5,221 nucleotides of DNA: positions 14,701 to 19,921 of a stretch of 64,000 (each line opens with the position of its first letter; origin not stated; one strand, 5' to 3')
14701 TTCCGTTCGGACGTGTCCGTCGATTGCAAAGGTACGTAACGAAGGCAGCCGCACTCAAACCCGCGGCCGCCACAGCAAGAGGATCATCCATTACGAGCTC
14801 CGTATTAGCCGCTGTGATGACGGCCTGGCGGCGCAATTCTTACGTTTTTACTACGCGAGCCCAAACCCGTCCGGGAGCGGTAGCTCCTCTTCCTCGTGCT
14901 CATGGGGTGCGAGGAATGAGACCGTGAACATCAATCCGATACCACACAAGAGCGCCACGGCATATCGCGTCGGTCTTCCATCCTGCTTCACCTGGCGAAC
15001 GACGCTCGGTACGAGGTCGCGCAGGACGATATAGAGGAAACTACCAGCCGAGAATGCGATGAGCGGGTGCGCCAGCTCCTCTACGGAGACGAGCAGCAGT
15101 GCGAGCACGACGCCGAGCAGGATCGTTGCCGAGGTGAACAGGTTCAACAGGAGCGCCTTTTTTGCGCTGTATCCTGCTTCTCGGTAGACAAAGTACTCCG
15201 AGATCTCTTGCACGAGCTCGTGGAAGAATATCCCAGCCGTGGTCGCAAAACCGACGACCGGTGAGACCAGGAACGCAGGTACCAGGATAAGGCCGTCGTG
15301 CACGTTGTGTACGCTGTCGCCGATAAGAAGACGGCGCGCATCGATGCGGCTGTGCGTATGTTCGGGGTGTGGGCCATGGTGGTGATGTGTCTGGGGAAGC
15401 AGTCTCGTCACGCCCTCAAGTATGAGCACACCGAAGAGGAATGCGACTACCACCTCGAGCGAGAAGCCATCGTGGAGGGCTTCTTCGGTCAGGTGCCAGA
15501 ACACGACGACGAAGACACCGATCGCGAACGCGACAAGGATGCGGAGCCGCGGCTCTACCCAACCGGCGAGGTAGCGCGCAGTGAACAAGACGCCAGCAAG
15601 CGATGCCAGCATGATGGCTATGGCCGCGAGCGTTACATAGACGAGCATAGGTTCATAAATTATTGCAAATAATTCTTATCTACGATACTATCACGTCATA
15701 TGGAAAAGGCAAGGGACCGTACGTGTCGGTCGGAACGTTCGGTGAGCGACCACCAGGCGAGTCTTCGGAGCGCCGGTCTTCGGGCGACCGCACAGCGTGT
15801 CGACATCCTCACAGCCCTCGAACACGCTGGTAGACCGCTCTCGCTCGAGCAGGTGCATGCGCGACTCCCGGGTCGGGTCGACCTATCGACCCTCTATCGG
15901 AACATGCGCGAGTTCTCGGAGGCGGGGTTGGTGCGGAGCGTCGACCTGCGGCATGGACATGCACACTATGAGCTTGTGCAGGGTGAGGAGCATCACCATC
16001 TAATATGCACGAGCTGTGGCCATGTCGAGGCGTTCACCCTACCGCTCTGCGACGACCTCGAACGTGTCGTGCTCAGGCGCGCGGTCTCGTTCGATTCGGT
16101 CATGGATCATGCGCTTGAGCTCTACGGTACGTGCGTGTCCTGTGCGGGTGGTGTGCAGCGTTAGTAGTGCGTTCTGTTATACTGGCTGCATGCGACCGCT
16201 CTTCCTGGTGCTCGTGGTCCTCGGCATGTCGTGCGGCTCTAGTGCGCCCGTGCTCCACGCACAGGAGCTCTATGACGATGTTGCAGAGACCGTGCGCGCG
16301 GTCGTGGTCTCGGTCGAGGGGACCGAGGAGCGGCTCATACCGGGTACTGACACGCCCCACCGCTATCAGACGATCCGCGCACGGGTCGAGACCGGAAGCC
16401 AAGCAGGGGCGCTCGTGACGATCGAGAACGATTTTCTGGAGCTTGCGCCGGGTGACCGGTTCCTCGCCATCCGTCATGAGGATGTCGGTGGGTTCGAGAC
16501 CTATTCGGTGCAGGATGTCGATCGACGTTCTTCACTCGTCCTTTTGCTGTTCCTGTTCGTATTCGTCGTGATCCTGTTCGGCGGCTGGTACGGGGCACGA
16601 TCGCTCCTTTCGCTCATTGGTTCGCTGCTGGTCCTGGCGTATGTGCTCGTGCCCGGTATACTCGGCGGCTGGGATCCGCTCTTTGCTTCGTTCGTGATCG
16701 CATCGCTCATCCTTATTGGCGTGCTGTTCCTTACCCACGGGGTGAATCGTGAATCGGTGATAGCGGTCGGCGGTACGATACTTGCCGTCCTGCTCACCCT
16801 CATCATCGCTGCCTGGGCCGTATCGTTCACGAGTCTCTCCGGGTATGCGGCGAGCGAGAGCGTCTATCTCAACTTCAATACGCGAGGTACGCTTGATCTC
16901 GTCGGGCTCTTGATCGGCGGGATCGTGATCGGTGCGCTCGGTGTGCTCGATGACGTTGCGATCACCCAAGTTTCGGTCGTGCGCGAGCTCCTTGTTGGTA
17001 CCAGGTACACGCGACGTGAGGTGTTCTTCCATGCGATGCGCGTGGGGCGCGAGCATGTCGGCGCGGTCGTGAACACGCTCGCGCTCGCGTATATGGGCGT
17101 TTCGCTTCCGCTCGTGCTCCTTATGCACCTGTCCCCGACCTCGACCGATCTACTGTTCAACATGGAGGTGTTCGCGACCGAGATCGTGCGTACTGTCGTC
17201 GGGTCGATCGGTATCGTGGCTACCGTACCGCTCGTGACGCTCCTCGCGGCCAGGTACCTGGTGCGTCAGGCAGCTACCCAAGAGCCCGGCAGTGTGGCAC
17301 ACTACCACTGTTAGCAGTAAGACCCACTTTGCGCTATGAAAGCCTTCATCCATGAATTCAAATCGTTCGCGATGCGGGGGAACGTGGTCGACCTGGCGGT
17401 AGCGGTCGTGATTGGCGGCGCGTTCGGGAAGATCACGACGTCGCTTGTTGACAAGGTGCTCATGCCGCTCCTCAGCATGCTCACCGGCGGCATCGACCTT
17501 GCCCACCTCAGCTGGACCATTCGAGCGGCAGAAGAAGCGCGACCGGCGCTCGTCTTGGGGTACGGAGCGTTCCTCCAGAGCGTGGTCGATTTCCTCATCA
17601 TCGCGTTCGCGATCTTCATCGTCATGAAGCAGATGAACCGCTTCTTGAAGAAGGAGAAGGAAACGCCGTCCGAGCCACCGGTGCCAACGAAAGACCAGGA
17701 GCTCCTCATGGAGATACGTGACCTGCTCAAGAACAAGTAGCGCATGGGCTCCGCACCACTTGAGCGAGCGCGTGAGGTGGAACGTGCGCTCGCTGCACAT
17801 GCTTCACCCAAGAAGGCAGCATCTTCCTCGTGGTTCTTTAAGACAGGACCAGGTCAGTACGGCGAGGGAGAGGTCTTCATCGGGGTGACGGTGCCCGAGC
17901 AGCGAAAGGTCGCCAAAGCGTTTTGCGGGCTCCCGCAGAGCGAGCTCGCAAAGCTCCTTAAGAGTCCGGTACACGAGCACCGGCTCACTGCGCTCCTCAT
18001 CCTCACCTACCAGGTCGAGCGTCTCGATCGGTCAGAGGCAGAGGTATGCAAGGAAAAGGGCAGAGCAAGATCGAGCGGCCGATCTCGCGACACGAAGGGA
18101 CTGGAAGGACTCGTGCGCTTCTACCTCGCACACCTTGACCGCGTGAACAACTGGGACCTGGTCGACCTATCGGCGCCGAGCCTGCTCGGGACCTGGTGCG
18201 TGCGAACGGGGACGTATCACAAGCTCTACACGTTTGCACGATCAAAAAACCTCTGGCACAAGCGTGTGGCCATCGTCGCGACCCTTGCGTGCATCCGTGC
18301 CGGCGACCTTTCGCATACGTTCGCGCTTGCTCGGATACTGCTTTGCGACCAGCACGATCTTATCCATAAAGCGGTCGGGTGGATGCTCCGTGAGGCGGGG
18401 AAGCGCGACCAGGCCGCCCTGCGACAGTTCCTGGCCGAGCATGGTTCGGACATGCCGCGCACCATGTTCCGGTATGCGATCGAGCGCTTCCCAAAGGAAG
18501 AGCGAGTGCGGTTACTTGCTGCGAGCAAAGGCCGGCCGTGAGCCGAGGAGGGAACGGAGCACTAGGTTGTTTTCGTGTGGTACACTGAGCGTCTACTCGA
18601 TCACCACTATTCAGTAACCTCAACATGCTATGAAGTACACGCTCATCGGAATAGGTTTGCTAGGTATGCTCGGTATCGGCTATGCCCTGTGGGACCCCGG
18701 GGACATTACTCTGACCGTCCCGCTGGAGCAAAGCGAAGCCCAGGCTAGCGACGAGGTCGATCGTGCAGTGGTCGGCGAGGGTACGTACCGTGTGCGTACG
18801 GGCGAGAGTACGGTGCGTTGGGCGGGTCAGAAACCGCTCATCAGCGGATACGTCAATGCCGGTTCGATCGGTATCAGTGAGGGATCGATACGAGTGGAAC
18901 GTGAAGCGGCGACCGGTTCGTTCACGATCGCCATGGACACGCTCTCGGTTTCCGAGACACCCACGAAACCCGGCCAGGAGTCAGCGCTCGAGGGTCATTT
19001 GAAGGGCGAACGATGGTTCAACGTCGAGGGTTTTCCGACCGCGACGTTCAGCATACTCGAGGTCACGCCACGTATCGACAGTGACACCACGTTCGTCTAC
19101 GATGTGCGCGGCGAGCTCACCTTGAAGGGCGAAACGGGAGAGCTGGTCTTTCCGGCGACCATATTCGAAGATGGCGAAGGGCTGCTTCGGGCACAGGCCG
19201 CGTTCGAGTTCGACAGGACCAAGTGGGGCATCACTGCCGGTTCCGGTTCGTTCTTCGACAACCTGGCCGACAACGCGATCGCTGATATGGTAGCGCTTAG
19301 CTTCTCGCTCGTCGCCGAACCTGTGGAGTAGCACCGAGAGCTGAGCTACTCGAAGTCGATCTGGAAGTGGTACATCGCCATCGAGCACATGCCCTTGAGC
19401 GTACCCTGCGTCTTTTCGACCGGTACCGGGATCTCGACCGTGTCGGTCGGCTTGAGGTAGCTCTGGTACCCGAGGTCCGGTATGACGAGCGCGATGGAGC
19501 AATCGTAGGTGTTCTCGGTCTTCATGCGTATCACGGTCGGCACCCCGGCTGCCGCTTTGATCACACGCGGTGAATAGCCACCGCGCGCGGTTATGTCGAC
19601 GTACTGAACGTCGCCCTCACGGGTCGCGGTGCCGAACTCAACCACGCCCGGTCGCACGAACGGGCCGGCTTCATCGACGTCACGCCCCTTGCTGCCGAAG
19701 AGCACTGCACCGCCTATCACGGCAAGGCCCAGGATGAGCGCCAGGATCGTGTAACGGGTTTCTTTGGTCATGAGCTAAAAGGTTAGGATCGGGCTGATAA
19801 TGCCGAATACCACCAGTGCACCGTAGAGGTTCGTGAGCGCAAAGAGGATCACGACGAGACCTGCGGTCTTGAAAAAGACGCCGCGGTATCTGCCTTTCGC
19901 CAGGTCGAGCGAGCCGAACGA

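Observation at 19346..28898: Nine-gene, single-strand copper-resistance array made of two generations: a lower-GC CsoR-controlled set upstream of a host-GC set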

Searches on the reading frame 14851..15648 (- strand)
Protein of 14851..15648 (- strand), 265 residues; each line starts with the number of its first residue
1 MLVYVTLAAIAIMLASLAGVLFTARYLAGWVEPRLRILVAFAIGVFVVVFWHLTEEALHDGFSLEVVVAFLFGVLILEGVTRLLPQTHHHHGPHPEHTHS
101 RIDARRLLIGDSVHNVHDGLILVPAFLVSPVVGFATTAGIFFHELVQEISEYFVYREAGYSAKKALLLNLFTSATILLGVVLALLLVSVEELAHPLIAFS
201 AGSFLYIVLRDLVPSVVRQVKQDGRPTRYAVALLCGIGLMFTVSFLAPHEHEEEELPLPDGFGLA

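Call 53: search_protein_families(library=pfam, proteins=[window:14851-15648:-], max_evalue=0.01)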
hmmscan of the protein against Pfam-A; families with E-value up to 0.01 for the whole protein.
window:14851-15648:- (265 aa): 1 family
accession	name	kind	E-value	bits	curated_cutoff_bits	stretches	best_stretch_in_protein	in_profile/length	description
PF02535.28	Zip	-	2.6e-27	96.3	35.1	2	90-242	164-321/323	ZIP Zinc transporter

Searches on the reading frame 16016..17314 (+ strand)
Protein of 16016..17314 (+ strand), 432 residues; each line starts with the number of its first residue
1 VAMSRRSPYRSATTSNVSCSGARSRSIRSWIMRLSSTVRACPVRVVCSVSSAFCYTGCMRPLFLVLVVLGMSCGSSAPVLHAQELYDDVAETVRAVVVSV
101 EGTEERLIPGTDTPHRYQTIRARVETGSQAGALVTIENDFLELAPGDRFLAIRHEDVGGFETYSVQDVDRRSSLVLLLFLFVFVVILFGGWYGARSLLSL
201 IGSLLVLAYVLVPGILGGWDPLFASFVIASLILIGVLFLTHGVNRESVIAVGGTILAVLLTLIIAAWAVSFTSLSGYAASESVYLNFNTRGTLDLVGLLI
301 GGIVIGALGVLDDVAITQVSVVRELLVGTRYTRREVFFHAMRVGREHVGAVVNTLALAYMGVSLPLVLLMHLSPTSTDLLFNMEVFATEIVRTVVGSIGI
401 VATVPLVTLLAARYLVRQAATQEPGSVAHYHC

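Call 53: search_protein_families(library=pfam, proteins=[window:16016-17314:+], max_evalue=0.01)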
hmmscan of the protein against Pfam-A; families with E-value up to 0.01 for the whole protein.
window:16016-17314:+ (432 aa): 1 family
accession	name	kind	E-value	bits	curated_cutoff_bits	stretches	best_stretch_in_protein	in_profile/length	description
PF07907.16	YibE_F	-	7.9e-63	212.6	27.2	1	174-412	1-240/241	YibE/F-like protein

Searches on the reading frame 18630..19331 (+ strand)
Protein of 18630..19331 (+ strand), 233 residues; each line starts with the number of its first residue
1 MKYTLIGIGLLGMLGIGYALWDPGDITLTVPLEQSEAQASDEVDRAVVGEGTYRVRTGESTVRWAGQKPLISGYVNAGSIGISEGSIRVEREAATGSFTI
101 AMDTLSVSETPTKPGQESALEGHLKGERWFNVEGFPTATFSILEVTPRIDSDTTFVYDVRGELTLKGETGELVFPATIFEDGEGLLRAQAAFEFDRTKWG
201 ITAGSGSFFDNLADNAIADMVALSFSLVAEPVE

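Call 3: search_protein_families(library=pfam, proteins=[window:18630-19331:+], max_evalue=0.01)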
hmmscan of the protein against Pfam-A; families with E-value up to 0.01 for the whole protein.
window:18630-19331:+ (233 aa): 1 family
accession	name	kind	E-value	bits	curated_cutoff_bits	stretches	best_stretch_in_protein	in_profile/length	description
PF04264.18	YceI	-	3.5e-24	86.3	23.7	1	53-229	1-150/150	YceI-like domain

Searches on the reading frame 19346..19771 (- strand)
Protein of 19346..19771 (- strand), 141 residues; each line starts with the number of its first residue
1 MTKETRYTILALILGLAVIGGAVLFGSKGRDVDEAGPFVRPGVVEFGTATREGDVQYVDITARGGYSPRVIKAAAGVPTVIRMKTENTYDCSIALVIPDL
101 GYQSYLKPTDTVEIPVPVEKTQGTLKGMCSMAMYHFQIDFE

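Call 3: search_protein_families(library=pfam, proteins=[window:19346-19771:-], max_evalue=0.01)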
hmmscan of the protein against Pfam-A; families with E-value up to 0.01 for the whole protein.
window:19346-19771:- (141 aa): 1 family
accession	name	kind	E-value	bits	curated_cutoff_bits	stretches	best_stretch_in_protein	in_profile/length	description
PF13473.12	Cupredoxin_1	-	5.7e-06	26.7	27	1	52-134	17-97/104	Cupredoxin-like domain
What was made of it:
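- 19346..19771 (-): Resident membrane-anchored CupA-like cupredoxin (C91...C129-S-M-A-M). Cupredoxin_1 26.7 bits (call 3).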

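Call 32: search_protein_families(library=ncbifam, proteins=[window:19346-19771:-], max_evalue=0.01)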
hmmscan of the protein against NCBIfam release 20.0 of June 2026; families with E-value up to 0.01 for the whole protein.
window:19346-19771:- (141 aa): 0 families

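Call 70: search_solved_structures(query=window:19346-19771:-, max_evalue=10, show_alignments=3)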
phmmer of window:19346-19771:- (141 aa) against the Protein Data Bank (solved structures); distinct sequences matched with E-value up to 10: 2.
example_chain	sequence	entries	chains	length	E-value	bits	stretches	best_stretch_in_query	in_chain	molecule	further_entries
2mry_A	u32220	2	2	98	0.00046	23.6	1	51-137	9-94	Uncharacterized protein | CupA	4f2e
4f2f_A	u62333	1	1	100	0.39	14.1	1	42-101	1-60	Cation-transporting ATPase, E1-E2 family protein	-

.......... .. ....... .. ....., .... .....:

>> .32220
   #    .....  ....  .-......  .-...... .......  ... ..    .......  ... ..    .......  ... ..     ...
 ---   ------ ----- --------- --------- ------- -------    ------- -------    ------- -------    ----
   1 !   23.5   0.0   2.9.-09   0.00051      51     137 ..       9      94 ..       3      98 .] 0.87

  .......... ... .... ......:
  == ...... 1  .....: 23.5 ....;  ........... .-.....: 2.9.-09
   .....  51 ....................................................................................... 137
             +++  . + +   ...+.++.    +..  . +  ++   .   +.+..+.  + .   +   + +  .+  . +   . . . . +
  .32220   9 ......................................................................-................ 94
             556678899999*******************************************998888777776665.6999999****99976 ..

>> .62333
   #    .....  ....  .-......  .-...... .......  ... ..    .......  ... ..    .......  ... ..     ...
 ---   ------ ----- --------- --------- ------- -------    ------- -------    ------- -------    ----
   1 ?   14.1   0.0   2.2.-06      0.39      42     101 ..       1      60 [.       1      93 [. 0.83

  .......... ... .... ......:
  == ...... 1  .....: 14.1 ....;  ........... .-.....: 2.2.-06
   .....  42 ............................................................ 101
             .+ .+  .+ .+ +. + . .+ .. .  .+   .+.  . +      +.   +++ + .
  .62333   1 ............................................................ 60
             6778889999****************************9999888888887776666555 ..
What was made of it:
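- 19346..19771 (-): The only PDB matches are S. pneumoniae CupA (E 4.6e-4) and the CopA N-terminal domain, with the ligands aligned (call 70).
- On CupA-like cupredoxin Cu(I) chaperone: The ligands align with CupA 2mry/4f2e at E 4.6e-4 (call 70).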
